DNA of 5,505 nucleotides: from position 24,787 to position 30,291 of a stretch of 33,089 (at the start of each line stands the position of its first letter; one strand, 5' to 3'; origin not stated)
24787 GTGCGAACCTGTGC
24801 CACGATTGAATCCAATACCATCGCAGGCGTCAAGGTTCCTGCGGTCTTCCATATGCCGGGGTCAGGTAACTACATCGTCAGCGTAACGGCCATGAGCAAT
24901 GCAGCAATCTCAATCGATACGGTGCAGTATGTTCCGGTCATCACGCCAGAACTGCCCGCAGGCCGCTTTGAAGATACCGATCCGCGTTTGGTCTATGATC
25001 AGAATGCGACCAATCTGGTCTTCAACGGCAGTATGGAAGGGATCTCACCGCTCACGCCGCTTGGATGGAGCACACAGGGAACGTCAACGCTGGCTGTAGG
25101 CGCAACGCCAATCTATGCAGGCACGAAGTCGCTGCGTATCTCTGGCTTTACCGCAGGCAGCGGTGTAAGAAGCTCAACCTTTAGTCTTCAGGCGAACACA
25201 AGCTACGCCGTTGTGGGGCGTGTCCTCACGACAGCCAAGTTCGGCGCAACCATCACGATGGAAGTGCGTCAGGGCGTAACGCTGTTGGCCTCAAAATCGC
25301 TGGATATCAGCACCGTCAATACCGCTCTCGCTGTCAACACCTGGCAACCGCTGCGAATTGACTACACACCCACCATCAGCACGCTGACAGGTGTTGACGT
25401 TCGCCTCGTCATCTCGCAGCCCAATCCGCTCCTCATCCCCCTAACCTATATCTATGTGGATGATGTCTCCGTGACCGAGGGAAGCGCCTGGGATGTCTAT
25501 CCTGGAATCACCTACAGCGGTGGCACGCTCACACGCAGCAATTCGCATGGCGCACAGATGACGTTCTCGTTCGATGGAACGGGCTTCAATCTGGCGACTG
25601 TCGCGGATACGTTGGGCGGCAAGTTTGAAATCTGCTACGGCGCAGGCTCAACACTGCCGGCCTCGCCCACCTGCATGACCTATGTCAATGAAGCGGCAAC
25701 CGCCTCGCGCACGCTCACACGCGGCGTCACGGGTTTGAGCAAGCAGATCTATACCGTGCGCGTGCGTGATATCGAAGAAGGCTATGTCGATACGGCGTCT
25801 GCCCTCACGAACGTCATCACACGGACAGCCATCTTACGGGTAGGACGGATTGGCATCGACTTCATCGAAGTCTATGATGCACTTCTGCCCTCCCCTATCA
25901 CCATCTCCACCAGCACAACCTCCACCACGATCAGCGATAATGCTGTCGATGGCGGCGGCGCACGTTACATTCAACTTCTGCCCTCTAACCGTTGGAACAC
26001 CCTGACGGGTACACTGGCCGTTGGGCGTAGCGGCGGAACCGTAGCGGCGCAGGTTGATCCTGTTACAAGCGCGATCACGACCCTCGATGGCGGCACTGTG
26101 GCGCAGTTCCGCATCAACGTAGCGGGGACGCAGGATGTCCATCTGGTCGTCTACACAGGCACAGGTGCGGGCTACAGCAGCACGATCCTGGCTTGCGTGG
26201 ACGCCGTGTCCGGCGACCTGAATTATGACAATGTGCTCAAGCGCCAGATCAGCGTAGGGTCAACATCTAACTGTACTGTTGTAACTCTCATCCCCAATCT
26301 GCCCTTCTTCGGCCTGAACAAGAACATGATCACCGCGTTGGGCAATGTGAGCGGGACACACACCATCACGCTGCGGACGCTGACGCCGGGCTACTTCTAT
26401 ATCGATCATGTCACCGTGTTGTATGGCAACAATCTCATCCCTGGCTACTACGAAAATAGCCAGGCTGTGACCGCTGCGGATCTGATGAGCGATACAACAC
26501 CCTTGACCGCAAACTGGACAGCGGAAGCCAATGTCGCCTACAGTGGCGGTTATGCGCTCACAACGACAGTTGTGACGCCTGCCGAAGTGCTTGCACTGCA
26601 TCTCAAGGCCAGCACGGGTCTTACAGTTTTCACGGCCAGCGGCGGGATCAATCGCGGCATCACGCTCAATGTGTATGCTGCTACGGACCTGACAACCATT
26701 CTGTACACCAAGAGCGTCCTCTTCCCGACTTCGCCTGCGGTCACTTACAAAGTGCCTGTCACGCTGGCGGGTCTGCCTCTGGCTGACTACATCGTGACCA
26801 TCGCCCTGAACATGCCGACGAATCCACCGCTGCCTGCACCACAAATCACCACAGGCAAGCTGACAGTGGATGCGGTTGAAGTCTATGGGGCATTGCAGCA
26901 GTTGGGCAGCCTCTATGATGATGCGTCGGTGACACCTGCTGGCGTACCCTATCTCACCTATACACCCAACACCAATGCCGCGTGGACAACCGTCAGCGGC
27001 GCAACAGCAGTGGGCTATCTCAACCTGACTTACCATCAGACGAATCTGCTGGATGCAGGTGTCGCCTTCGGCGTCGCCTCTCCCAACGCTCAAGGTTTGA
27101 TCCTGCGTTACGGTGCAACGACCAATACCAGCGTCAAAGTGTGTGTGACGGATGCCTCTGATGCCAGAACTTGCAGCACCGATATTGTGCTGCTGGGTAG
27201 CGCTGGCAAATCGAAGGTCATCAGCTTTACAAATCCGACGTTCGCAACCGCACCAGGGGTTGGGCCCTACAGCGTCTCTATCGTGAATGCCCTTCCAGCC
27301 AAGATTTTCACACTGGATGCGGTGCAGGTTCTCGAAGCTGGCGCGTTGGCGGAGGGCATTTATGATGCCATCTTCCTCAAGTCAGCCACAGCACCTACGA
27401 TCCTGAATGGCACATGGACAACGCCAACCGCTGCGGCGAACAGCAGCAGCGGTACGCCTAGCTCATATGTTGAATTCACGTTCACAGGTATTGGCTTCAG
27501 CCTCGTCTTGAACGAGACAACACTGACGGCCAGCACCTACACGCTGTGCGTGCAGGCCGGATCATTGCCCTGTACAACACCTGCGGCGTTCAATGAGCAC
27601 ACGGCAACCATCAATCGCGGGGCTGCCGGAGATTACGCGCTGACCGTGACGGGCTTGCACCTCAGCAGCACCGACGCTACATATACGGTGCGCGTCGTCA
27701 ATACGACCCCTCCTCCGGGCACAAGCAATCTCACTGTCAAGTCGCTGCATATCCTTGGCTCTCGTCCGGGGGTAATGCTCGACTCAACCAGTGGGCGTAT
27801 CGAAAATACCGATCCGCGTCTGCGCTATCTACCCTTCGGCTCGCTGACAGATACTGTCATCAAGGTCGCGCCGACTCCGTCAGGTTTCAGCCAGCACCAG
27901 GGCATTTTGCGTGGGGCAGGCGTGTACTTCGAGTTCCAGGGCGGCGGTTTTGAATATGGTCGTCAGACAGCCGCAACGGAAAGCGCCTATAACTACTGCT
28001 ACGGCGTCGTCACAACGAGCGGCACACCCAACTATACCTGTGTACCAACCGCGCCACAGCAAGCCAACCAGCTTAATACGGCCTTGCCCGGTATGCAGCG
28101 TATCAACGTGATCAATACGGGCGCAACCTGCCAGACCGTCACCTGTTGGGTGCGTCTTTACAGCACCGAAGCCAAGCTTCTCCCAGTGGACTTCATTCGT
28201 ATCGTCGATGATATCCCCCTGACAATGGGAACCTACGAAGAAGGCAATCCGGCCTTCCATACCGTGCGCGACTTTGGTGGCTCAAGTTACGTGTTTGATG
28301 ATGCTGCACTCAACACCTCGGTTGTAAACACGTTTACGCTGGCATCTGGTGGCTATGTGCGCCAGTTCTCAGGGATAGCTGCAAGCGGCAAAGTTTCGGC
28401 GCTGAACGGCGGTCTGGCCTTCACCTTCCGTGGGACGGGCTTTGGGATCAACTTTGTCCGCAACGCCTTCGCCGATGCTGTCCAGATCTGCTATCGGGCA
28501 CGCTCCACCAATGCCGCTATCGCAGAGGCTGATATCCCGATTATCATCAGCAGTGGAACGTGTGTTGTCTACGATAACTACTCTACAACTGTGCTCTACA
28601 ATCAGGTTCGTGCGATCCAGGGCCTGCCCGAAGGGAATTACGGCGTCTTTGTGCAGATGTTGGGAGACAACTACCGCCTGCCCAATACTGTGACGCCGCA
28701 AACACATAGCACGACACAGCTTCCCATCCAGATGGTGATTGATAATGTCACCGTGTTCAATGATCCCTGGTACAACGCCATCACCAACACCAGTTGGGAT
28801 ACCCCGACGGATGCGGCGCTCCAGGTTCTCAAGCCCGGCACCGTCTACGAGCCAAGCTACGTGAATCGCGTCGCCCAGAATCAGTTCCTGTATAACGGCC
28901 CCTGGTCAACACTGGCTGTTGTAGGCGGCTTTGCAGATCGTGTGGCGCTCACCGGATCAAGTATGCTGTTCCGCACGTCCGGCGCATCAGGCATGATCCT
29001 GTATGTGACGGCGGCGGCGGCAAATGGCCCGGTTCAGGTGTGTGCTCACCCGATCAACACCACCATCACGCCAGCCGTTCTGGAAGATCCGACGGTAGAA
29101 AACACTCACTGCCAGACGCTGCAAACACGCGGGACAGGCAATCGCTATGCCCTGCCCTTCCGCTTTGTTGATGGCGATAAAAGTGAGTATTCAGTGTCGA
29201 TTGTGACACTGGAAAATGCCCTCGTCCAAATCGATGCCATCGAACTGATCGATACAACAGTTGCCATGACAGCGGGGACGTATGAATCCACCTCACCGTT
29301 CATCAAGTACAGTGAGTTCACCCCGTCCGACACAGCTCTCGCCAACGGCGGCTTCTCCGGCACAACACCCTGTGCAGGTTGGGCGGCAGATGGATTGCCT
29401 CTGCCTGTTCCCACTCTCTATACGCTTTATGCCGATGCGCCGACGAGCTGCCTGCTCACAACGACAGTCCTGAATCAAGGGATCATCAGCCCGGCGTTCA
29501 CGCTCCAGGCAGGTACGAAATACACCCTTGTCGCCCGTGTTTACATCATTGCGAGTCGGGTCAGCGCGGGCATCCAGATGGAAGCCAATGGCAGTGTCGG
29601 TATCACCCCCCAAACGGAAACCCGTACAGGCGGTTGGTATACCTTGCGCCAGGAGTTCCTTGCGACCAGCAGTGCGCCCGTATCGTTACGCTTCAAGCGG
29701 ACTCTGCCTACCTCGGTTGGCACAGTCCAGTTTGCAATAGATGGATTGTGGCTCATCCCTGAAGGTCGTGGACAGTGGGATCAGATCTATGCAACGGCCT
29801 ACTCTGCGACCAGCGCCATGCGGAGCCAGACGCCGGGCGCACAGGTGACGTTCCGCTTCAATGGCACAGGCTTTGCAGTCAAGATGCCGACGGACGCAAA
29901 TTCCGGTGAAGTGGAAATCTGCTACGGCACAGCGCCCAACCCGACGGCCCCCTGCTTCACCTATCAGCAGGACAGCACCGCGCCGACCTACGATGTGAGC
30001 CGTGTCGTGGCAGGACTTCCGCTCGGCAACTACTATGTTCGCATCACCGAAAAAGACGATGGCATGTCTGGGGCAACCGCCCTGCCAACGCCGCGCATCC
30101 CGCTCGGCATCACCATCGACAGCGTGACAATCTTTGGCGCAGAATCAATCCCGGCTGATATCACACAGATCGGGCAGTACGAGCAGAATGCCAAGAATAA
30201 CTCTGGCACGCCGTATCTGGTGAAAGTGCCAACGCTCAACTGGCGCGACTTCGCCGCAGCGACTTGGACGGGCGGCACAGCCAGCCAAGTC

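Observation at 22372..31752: Nineteen contiguous divergent beta-sandwich modules share one start and end grammar and may form an undescribed lectin-like module family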

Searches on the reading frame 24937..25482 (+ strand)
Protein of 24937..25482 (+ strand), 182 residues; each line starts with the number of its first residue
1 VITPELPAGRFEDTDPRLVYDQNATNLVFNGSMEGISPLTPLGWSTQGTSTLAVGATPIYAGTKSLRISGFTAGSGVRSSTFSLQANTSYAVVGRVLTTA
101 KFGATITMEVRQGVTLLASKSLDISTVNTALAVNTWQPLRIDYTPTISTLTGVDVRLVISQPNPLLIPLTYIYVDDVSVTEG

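Call 76: search_protein_families(library=pfam, proteins=[window:24937-25482:+], max_evalue=1)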
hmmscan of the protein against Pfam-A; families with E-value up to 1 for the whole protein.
window:24937-25482:+ (182 aa): 2 families
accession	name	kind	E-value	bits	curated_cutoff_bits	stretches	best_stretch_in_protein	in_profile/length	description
PF02018.23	CBM_4_9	-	9.9e-08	32.9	25.9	1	26-159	2-131/136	Carbohydrate binding domain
PF16823.10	tPilZ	-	0.1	13.2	25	1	35-70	49-83/136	Atypical PilZ domain, cyclic di-GMP receptor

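Call 77: search_solved_structures(query=window:24937-25482:+, max_evalue=1, show_alignments=1)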
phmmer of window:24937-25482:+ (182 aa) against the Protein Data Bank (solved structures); distinct sequences matched with E-value up to 1: 0.
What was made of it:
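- Closest known: CBM4_9. Different: No solved relative is found by sequence (call 77).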

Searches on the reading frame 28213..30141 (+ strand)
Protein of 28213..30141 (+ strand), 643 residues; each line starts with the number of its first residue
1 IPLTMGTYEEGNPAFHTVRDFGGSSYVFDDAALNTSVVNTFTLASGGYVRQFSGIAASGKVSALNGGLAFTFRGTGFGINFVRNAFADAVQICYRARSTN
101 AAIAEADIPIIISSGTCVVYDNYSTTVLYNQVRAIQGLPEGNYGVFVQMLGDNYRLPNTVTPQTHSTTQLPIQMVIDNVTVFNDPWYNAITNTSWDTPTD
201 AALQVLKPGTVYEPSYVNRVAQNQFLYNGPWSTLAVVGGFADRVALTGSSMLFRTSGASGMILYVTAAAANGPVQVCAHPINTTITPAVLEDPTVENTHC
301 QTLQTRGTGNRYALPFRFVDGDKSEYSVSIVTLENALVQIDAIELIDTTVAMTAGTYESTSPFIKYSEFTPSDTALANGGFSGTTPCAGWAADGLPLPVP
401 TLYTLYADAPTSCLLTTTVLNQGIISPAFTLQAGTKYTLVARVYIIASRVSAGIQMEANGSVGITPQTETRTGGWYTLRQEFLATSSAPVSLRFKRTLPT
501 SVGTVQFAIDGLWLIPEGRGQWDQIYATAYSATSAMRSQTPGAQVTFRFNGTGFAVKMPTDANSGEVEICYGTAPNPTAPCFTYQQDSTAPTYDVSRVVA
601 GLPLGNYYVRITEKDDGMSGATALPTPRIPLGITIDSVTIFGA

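Call 13: find_homologous_proteins(query=window:28213-30141:+, max_evalue=0.001)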
Query window:28213-30141:+ (643 aa): 2 proteins with E <= 0.001 among 8000 candidates.
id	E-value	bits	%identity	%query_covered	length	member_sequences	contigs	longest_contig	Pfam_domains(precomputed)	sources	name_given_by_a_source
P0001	7.5e-169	581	58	77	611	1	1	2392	-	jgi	jgi:hypothetical protein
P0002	1.8e-10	58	38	8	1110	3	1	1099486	PF00963.25,PF27224.1,PF17996.8,PF27462.1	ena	-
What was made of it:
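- P0002 carries precomputed PF27224 and PF27462 besides CE2_N (call 13). P0001 is a 58%-identical orthologue fragment that covers M14-M17, and it has no precomputed Pfam domain at all (call 13).
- Tried and rejected: M13-M16 gave only a fragment (P0001) and P0002 (call 13).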

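Call 17: search_protein_families(library=pfam, proteins=[P0002, P0001], max_evalue=0.01)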
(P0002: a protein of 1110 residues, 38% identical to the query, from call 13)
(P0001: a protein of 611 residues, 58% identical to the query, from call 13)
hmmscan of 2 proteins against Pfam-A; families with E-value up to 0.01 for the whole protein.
P0002 (1110 aa): 7 families
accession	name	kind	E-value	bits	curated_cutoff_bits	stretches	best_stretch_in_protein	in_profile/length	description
PF17996.7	CE2_N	-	5.4e-39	133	27.9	5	881-956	11-82/108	Carbohydrate esterase 2 N-terminal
PF00963.24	Cohesin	-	2.9e-13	50.7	24.1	1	48-156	10-123/139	Cohesin domain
PF13385.13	Laminin_G_3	-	6.6e-06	26.8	27.6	0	644-670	89-115/151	Concanavalin A-like lectin/glucanases superfamily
PF16967.11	TcfC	-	0.00012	22.1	29.4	0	643-659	10-26/68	E-set like domain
PF08896.16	DUF1842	-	0.00019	22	23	0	807-844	57-95/113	Domain of unknown function (DUF1842)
PF13737.12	DDE_Tnp_1_5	-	0.00051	20.9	28.1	0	644-674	2-33/112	Transposase DDE domain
PF04182.18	B-block_TFIIIC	-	0.00093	19.7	22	0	787-832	18-60/73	B-block binding subunit of TFIIIC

P0001 (611 aa): 0 families

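Call 49: predict_structure(alignment_id=A5)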
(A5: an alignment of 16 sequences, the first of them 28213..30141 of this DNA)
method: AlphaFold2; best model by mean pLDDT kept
length: 643 residues; sequences in the alignment: 16
mean_pLDDT: 78.9   pTM: 0.73
mean pLDDT of the five models: 78.9, 78.5, 77.3, 75.8, 74.7
residues with pLDDT >= 90: 172; 70-90: 324; 50-70: 111; < 50: 36
segments of 3 or more residues with pLDDT < 50: 153-163, 189-192, 407-409, 458-463, 620-627
pLDDT, mean of each block of 10 residues (from residue 1): 91 88 74 79 81 82 86 94 88 87 87 84 86 89 90 45 59 91 72 54 83 89 91 80 93 90 88 89 60 64 80 81 78 92 90 91 82 56 61 69 57 74 81 82 74 60 55 70 81 73 70 78 80 81 89 94 84 80 83 90 94 67 47 89 87
secondary structure, 60 per line:
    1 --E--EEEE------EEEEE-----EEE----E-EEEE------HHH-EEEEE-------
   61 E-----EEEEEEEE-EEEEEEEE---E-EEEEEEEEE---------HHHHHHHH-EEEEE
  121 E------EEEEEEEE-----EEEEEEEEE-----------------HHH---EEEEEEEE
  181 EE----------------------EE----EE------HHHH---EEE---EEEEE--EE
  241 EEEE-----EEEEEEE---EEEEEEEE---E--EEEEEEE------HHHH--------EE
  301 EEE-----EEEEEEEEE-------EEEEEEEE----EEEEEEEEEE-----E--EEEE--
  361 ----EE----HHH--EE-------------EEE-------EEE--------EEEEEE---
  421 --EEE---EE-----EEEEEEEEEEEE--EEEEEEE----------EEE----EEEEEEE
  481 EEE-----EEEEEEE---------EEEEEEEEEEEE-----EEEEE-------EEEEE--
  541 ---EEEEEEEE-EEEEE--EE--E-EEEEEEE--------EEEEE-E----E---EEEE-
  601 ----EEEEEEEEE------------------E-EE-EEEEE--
elements in order: E6-9 E16-20 E26-28 E35-38 E49-53 E67-74 E76-83 E89-97 H107-114 E116-121 E128-135 E141-149 E173-182 H219-222 E226-228 E232-236 E239-244 E250-256 E260-267 E274-280 H287-290 E299-303 E309-317 E325-332 E337-346 E355-358 E391-393 E401-403 E412-417 E423-425 E436-447 E450-456 E467-469 E474-483 E489-495 E505-516 E522-526 E534-538 E544-551 E553-557 E566-572 E581-585 E596-599 E605-613 E637-641
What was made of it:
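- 28213..28764 (+): M13, GTGF type; Cys 3878/3902. Included in the AF2 model (call 49).
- Checked: Some modules start with 5-25 aa of low-confidence connector (call 49).
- The 4-module model has pLDDT 78.9 and pTM 0.73 (call 49).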

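Call 51: fold_search(model_id=the predicted structure, library=pdb)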
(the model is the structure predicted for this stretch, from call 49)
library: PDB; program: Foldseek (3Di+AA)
matches with E <= 10: 1841; with E <= 0.001: 190
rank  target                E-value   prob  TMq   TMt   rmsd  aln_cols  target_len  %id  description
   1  9qxq                  4.0e-13  1.00  0.17  0.11  40.5       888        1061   10  native structure of full-length pesticidal protein Cry1Ca18 at pH9, from crystals formed in vivo (released 2026-02-11)
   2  8w7n                  1.0e-12  1.00  0.16  0.11  40.9       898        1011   10  Crystal structure of the in-cell Cry1Aa purified from Bacillus thuringiensis (released 2024-03-06)
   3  9h9a                  1.2e-12  1.00  0.16  0.10  41.8       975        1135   10  native structure of the full-length pesticidal protein Cry8Ba2, from crystals formed in vivo (form 1) (released 2025-12-03)
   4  9h99                  1.3e-12  1.00  0.17  0.11  41.0       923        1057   10  Native structure of the full-length pesticidal protein Cry1Ca18 at pH7, from crystals formed in vivo (released 2025-11-12)
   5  4w8j                  1.6e-12  1.00  0.17  0.12  40.1       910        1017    8  Structure of the full-length insecticidal protein Cry1Ac reveals intriguing details of toxin packaging into in vivo form (released 2014-09-17)
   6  8a1a_A                4.5e-11  1.00  0.18  0.09  22.6       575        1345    9  Structure of a leucinostatin derivative determined by host lattice display : L1F11V1 construct (released 2022-12-07)
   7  6qfo                  4.7e-11  1.00  0.18  0.09  23.2       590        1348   10  EngBF DARPin Fusion 9b 3G124 (released 2019-11-06)
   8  6qfk_A                5.5e-11  1.00  0.18  0.09  22.8       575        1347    9  EngBF DARPin Fusion 4b G10 (released 2019-11-06)
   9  6qev_B                9.5e-11  1.00  0.19  0.10  22.9       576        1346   10  EngBF DARPin Fusion 4b B6 (released 2019-11-06)
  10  2zxq                  1.2e-10  1.00  0.18  0.10  22.8       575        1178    9  Crystal structure of endo-alpha-N-acetylgalactosaminidase from Bifidobacterium longum (EngBF) (released 2009-06-16)
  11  6sh9_B                1.9e-10  1.00  0.18  0.09  22.7       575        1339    9  EngBF DARPin Fusion 4b D12 (released 2019-11-06)
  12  8a19_A                3.0e-10  1.00  0.19  0.10  22.6       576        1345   10  Structure of a leucinostatin derivative determined by host lattice display : L1E4V1 construct (released 2022-12-07)
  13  6qep                  4.5e-10  1.00  0.17  0.09  23.4       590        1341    9  EngBF DARPin Fusion 4b H14 (released 2019-11-06)
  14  6tfk_A                5.8e-10  1.00  0.18  0.17  24.9       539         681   10  Vip3Aa toxin structure (released 2020-08-12)
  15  6vls_D                8.2e-10  1.00  0.21  0.14  23.4       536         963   11  Structure of C-terminal fragment of Vip3A toxin (released 2020-07-22)
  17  4xup_A                1.1e-09  1.00  0.18  0.33  15.2       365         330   11  Structure of the N-terminal CBM22-1-CBM22-2 tandem domain from Paenibacillus barcinonensis Xyn10C (released 2015-06-03)
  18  4xup_F                1.3e-09  1.00  0.18  0.34  16.5       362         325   10  Structure of the N-terminal CBM22-1-CBM22-2 tandem domain from Paenibacillus barcinonensis Xyn10C (released 2015-06-03)
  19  4xup_D                1.7e-09  1.00  0.19  0.34  11.6       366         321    9  Structure of the N-terminal CBM22-1-CBM22-2 tandem domain from Paenibacillus barcinonensis Xyn10C (released 2015-06-03)
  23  4xup_B                5.8e-09  1.00  0.21  0.37  15.1       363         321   10  Structure of the N-terminal CBM22-1-CBM22-2 tandem domain from Paenibacillus barcinonensis Xyn10C (released 2015-06-03)
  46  3jxs_A                1.1e-05  1.00  0.19  0.63   4.7       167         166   16  Crystal structure of XG34, an evolved xyloglucan binding CBM (released 2009-10-27)
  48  3k4z_A                1.3e-05  1.00  0.19  0.41  14.2       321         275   11  Crystal Structure of the Cellulosomal CBM4 from Clostridium thermocellum Cellulase CbhA (released 2010-07-28)
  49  2y64_A                1.6e-05  1.00  0.19  0.63   4.3       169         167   21  Xylopentaose binding mutated (X-2 L110F) CBM4-2 Carbohydrate Binding Module from a Thermostable Rhodothermus marinus X (released 2012-03-07)
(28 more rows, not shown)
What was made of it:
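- Closest known: CBM4_9. Same: The 4-module model matches CBM4 and CBM22 structures 3k4z, 2y64, 3jxs and 4xup (call 51).
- Closest known: C-terminal CBM-like domains of Cry1 protoxins and Vip3 toxins. Same: These are the best multi-domain structural matches (E about 1e-12 to 1e-9; call 51).
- Its Foldseek hits are tandem CBM-like proteins (call 51). The same fold serves non-lectin roles in the Cry1 and Vip3 matches (call 51). The top multi-domain Foldseek hits are full-length Cry1 protoxins (call 51).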

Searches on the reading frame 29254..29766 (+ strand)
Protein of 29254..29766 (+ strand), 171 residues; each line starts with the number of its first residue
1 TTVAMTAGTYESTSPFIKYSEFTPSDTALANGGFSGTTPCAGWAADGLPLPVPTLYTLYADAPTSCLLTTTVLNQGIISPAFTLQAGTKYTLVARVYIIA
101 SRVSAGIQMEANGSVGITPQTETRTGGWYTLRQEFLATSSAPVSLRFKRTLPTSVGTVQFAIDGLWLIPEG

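Call 76: search_protein_families(library=pfam, proteins=[window:29254-29766:+], max_evalue=1)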
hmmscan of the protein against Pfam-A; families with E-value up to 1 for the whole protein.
window:29254-29766:+ (171 aa): 1 family
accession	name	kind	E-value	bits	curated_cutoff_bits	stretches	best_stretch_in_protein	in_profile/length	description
PF02018.23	CBM_4_9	-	0.011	16.5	25.9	1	31-147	6-127/136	Carbohydrate binding domain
